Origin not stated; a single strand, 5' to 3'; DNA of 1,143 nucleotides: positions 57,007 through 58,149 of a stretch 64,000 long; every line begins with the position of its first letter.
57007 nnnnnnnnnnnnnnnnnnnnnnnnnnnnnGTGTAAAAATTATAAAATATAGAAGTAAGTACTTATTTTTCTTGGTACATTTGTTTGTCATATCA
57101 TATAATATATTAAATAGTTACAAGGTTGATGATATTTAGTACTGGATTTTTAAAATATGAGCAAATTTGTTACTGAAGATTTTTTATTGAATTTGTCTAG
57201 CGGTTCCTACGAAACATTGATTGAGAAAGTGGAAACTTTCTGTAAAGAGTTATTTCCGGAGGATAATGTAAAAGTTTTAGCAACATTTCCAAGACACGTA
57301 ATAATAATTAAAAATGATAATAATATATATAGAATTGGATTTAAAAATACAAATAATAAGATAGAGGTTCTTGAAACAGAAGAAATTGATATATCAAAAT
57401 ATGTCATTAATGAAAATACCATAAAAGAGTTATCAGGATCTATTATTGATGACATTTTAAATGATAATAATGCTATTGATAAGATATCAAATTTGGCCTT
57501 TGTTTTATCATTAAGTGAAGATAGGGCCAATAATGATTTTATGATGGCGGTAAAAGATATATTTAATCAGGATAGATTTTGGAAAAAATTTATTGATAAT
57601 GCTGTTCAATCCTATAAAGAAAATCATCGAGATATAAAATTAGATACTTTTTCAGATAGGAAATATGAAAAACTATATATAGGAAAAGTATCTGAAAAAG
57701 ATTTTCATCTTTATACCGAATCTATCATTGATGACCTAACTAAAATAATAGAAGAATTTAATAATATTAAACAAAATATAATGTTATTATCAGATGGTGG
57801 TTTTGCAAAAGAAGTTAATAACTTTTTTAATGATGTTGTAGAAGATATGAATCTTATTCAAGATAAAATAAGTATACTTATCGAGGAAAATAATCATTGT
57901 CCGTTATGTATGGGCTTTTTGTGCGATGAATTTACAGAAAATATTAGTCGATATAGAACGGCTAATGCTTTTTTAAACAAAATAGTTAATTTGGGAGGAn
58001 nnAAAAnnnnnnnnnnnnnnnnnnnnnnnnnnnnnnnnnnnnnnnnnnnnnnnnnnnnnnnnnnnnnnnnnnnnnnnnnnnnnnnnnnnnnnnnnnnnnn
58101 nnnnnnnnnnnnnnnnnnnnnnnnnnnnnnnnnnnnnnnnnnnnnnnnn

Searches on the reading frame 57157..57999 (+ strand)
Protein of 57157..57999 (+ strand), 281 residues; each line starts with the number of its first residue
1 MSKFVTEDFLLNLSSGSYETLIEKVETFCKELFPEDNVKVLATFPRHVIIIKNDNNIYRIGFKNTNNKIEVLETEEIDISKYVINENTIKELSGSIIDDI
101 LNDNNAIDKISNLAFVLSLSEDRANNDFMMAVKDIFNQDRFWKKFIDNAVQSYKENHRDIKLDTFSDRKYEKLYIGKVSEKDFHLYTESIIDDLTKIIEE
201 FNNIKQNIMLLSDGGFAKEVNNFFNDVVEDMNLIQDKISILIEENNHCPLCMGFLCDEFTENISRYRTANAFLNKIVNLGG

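Call 23: find_encoding_contigs(protein=window:57157-57999:+, flank=10000, max_places=2)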
Protein window:57157-57999:+ (281 aa): 5 contigs read that carry it; 1 place shown.
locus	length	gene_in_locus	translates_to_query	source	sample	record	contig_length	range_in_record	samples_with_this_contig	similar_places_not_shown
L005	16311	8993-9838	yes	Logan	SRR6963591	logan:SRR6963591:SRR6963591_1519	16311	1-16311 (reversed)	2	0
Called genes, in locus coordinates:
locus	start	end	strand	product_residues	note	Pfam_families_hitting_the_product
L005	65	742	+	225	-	PF23780:S-AdoMet_lyase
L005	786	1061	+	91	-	-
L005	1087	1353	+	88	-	-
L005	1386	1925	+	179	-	-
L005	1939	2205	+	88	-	-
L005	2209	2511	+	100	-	-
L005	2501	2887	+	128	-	-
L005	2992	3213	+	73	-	-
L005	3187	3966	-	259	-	-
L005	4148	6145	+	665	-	PF27249:MJ0330_N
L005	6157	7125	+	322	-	-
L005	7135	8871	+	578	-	PF07230:Portal_T4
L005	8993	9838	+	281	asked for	-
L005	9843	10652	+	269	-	-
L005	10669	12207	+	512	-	PF03420:Peptidase_S77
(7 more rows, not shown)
